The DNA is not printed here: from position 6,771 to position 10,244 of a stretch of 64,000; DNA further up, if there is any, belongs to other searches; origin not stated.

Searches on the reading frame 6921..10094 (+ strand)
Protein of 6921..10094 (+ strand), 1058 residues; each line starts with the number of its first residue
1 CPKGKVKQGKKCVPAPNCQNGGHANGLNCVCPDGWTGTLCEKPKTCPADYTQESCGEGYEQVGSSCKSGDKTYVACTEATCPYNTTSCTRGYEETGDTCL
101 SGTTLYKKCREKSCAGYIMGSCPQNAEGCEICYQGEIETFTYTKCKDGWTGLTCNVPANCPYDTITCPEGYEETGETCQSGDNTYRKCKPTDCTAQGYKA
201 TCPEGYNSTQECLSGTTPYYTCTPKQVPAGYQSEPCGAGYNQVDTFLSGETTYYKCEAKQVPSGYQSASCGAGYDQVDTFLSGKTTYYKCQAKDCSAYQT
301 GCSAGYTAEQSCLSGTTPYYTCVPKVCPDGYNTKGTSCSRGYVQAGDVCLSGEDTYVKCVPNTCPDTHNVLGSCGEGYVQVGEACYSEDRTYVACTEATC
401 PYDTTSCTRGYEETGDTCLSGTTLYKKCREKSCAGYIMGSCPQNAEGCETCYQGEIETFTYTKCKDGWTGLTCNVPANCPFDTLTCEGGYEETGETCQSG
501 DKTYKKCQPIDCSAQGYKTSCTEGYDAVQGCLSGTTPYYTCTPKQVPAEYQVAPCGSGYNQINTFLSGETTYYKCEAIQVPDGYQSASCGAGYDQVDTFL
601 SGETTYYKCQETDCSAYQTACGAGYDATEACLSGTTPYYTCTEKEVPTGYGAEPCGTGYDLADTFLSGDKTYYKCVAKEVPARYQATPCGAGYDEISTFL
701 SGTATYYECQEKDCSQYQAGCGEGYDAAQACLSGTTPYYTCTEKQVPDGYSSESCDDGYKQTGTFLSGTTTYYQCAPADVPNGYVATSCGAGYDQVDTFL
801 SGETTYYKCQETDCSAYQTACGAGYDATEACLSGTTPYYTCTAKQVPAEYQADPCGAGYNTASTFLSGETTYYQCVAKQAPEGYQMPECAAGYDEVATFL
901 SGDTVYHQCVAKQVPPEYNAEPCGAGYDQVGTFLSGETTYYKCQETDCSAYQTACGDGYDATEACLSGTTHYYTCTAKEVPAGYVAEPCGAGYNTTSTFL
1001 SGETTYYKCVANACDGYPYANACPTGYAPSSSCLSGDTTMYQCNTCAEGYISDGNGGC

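Call 11: search_protein_families(library=pfam, proteins=[window:6921-10094:+], max_evalue=10)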
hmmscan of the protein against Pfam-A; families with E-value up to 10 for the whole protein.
window:6921-10094:+ (1058 aa): 1 family
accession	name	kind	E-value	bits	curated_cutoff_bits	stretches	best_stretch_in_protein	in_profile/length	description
PF21700.4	EGF_DL_JAG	-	8.9e-07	29.3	27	3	28-42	10-24/26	Delta-like/Jagged, EGF-like domain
